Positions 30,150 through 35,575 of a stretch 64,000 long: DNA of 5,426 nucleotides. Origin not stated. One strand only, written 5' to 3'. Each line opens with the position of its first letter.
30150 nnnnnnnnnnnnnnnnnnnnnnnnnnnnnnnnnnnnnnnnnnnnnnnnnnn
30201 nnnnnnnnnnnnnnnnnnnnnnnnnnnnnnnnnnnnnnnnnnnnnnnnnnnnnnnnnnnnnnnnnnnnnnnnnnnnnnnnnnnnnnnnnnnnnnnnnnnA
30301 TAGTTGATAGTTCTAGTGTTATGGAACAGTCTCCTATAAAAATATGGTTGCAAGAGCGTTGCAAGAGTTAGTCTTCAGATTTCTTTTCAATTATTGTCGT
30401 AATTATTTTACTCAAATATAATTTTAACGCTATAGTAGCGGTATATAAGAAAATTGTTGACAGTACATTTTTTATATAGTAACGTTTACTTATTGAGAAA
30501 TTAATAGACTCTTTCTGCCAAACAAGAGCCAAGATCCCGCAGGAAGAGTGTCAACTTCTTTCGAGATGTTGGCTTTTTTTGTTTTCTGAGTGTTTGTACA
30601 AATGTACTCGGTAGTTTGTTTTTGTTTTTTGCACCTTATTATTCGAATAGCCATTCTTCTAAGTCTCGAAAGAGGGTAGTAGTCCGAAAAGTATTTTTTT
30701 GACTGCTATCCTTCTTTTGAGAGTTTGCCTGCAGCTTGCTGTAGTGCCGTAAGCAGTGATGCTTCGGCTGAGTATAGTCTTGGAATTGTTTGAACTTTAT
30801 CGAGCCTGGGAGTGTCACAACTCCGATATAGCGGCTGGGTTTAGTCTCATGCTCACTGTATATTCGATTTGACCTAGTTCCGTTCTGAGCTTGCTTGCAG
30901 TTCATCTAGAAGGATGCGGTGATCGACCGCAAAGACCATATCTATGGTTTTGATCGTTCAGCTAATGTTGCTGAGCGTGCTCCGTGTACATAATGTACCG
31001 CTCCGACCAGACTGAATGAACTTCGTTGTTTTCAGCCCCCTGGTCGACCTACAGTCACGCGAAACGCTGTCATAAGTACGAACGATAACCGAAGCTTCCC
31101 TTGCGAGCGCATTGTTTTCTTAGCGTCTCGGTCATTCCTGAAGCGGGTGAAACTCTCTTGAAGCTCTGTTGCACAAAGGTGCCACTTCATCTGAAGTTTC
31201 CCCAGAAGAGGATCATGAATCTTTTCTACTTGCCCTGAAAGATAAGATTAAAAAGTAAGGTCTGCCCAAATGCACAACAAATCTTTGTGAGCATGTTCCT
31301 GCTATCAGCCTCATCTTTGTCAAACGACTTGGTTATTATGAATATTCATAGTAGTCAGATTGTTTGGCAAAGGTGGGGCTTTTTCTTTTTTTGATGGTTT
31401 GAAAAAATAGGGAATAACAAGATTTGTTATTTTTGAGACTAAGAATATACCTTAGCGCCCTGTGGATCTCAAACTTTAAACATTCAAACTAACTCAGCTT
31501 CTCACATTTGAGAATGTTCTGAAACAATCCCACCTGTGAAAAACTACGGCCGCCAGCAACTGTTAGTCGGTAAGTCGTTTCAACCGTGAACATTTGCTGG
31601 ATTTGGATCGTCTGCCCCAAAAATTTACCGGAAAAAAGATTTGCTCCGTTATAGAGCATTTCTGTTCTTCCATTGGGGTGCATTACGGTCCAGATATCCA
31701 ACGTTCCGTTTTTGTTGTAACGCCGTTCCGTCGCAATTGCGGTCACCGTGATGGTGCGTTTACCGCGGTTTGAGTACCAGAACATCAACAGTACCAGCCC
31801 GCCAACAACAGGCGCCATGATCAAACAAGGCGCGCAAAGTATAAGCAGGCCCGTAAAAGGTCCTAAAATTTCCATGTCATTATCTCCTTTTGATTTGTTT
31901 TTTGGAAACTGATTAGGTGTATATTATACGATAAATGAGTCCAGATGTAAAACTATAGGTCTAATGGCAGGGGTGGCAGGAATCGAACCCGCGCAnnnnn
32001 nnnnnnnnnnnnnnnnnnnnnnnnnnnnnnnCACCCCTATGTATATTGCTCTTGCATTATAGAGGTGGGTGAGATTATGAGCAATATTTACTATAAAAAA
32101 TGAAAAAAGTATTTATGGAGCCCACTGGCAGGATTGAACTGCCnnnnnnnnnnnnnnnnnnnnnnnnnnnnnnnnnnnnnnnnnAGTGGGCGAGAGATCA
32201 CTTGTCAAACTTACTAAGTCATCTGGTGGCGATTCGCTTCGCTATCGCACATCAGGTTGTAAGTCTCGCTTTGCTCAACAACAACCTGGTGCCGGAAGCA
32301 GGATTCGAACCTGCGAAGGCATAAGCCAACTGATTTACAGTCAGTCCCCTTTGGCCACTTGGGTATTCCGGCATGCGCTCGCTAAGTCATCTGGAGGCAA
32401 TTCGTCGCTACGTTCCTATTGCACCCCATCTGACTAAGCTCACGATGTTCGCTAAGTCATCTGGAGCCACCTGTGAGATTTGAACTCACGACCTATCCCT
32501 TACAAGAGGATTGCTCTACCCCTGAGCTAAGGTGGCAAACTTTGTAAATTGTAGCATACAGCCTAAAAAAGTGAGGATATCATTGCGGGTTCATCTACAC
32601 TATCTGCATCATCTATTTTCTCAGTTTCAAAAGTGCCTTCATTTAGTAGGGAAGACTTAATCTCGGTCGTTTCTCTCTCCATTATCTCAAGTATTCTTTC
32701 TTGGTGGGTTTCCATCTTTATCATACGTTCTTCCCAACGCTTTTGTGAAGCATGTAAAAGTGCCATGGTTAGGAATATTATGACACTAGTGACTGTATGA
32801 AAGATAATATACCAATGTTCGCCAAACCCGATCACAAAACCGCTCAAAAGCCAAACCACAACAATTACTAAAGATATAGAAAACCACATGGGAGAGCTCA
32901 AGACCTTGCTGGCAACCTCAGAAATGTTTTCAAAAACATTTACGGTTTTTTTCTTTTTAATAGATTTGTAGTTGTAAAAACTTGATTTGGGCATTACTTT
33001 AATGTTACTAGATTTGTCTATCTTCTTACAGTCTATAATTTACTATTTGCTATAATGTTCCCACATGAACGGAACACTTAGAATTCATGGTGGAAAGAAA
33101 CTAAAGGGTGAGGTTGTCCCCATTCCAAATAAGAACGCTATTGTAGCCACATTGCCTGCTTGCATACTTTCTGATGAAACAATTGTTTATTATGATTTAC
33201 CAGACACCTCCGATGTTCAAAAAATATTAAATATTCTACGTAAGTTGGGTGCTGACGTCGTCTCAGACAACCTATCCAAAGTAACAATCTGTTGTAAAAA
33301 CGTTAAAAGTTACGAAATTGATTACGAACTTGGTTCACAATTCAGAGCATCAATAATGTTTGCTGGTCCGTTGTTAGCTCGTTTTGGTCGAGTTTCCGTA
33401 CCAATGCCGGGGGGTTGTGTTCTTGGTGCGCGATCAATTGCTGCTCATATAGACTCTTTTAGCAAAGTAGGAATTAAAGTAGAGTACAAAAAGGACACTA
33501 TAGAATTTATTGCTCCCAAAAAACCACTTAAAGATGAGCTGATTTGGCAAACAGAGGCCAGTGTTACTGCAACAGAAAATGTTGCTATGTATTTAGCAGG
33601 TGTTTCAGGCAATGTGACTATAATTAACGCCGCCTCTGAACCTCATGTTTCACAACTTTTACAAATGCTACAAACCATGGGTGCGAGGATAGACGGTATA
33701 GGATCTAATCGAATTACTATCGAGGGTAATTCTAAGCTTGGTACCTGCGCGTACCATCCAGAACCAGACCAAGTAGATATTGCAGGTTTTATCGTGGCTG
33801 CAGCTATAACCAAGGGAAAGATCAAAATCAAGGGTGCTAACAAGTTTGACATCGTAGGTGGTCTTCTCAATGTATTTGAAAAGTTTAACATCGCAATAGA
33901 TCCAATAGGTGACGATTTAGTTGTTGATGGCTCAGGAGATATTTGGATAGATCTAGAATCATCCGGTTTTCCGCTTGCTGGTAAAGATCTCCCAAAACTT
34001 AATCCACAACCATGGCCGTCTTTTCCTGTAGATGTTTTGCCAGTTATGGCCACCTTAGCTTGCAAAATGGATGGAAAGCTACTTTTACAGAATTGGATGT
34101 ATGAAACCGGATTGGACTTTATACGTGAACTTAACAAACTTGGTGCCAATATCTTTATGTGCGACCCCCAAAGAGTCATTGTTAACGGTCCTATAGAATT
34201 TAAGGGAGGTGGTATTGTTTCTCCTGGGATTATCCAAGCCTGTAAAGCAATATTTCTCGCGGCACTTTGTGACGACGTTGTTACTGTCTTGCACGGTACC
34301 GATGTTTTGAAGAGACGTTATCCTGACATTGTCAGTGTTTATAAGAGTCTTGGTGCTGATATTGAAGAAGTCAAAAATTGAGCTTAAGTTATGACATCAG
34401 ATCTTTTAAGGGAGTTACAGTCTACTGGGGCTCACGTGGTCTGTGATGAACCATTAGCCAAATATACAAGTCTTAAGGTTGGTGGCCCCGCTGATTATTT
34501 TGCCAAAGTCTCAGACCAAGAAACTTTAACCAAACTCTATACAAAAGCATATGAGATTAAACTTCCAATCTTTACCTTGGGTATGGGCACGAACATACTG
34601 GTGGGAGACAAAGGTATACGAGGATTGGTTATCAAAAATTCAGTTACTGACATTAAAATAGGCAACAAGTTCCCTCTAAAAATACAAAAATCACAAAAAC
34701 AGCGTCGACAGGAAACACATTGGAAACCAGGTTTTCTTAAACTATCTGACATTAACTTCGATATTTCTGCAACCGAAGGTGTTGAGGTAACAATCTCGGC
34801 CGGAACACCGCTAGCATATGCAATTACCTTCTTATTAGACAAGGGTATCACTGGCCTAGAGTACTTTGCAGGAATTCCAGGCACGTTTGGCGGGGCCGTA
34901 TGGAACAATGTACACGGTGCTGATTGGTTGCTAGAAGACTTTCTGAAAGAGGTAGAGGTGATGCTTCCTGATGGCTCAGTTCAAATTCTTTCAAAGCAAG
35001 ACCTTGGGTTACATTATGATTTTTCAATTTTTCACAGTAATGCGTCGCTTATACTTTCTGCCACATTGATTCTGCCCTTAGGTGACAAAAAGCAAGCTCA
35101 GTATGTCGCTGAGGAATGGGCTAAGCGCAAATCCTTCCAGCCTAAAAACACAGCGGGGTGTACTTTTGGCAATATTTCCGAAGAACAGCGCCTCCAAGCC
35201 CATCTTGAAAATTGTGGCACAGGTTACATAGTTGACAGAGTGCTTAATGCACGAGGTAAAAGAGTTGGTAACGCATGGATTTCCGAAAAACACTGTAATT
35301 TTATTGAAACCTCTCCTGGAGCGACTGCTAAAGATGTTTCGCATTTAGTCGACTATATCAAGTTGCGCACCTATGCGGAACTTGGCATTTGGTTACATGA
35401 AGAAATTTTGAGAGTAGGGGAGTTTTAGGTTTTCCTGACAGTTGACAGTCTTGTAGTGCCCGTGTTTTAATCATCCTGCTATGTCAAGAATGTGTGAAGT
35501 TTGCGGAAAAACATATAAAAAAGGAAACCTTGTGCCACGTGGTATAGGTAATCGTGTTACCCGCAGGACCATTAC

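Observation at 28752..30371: P-loop kinase fused to a class I isoprenoid-synthase-like helical domain (DDxxD ... NDxxD)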

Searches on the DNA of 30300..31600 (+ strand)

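Call 54: search_rna_families(source=window, start=30300, end=31600, threshold=evalue, max_evalue=10, show_alignments=2)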
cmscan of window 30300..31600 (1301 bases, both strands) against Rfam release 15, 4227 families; matches with E-value up to 10: 19.
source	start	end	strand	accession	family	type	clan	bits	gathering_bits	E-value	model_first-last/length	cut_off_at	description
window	30665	30723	+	RF03474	mir-4766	Gene; miRNA;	-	25.8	72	0.02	1-56/56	no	mir-4766 microRNA precursor family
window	31308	31379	+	RF03277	mir-5886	Gene; miRNA;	-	24.1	85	0.076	1-89/89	no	mir-5886 microRNA precursor family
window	31277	31556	-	RF01412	BsrG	Gene; sRNA;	-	22.9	55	0.0048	1-259/259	no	BsrG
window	31313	31374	+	RF03883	mir-9256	Gene; miRNA;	-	21.6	80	0.22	1-67/67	no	mir-9256 microRNA precursor family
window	30664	30722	+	RF03781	mir-4524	Gene; miRNA;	-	21.5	68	0.13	1-84/84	no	mir-4524 microRNA precursor family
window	31308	31379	+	RF03634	mir-3524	Gene; miRNA;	-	20.9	99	0.18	1-84/84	no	mir-3524 microRNA precursor family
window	30426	30487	-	RF02323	TtnuHACA16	Gene; snRNA; snoRNA; HACA-box;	-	19.2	100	9.9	1-117/117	no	Tetrahymena snoRNA TtnuHACA16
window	30637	30718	+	RF00025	Telomerase-cil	Gene;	CL00004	19.1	52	3.7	1-165/165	no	Ciliate telomerase RNA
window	31308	31381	+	RF04127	MIR8007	Gene; miRNA;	-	17.8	195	1.4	1-226/226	no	MIR8007 microRNA precursor family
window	31338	31487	+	RF00336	snoJ26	Gene; snRNA; snoRNA; CD-box;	-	17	50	10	1-147/147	no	Small nucleolar RNA J26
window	31153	31244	-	RF02191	TCL6_1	Gene; lncRNA;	-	16.9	60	0.73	1-113/113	no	T-cell leukemia/lymphoma 6 conserved region 1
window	31161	31249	+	RF00016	SNORD14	Gene; snRNA; snoRNA; CD-box;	-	16.8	64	4.1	1-111/111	no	Small nucleolar RNA SNORD14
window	31496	31545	-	RF00965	mir-549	Gene; miRNA;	-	16.3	93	7.5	1-72/72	no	mir-549 microRNA precursor family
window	31377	31418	+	RF01370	CRISPR-DR57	Gene; CRISPR;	-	15.8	39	3.8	1-37/37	no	CRISPR RNA direct repeat element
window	31094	31164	-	RF01153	sn3060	Gene; snRNA; snoRNA; CD-box;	-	15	45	9.4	1-67/67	no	Small nucleolar RNA sn3060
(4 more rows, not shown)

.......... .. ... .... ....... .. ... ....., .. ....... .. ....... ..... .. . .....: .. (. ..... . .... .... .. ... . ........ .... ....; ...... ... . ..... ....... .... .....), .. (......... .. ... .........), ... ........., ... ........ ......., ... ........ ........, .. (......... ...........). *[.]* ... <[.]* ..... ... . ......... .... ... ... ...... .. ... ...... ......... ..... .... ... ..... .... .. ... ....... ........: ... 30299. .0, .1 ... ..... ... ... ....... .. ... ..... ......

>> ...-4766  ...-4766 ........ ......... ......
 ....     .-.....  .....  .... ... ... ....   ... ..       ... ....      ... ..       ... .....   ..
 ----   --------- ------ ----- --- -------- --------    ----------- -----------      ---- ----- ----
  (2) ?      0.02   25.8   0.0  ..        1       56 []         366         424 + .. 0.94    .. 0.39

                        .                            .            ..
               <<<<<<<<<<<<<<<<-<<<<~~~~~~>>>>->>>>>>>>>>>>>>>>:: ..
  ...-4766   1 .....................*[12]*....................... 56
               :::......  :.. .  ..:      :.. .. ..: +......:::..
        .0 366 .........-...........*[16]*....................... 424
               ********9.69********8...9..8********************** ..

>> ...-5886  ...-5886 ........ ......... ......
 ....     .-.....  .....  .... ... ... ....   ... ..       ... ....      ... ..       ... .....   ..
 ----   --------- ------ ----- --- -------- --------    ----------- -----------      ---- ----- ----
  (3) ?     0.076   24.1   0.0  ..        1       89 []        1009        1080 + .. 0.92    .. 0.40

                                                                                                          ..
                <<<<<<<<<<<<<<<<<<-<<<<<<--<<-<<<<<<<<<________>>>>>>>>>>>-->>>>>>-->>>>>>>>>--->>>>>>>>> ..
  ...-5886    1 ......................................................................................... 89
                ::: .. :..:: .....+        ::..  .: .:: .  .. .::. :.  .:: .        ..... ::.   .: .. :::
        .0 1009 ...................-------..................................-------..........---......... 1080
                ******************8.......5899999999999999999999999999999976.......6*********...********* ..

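Call 98: search_dna_similar(query=window:30441-31400:+, collection=phages, mode=distant, max_evalue=0.001, max_rows=10)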
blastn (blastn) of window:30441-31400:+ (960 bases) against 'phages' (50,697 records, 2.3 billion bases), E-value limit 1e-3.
No match.

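Call 99: search_dna_similar(query=window:30441-31400:+, collection=plasmids, mode=distant, max_evalue=0.001, max_rows=10)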
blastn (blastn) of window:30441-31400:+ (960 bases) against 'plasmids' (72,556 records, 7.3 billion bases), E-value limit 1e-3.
No match.

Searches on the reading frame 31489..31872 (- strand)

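Call 18: search_protein_families(library=pfam, proteins=[window:31489-31872:-], max_evalue=0.001)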
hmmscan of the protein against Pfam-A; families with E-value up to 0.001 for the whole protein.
window:31489-31872:- (127 aa): 0 families

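Call 67: search_protein_families(library=padloc, proteins=[window:31489-31872:-], max_evalue=1)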
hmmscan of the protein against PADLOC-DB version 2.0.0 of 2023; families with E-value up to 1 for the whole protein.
window:31489-31872:- (127 aa): 0 families

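Call 68: search_protein_families(library=phrogs, proteins=[window:31489-31872:-], max_evalue=1)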
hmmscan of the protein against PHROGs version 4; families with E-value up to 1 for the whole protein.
window:31489-31872:- (127 aa): 1 family
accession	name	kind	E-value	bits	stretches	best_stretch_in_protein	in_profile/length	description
phrog_301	-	other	0.003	18.6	1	16-125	19-126/130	secreted protein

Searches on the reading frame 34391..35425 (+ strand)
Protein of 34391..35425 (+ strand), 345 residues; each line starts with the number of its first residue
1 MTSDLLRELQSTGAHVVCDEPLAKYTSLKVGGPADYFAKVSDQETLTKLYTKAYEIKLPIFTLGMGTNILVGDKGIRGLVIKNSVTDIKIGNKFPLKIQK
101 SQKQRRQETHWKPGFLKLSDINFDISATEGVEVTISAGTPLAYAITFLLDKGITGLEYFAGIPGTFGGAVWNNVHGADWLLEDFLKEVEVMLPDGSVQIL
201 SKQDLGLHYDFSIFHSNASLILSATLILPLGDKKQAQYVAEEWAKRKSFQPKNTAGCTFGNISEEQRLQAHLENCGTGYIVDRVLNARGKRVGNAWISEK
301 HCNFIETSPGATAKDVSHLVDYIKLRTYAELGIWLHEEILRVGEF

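Call 18: search_protein_families(library=pfam, proteins=[window:34391-35425:+], max_evalue=0.001)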
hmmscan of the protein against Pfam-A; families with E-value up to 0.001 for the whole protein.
window:34391-35425:+ (345 aa): 2 families
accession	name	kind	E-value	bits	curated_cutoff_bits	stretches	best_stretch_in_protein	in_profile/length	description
PF02873.21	MurB_C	-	1.5e-14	54.4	27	1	239-340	6-97/99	UDP-N-acetylenolpyruvoylglucosamine reductase, C-terminal domain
PF01565.28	FAD_binding_4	-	2e-13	50.7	26.4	1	129-200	62-138/139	FAD binding domain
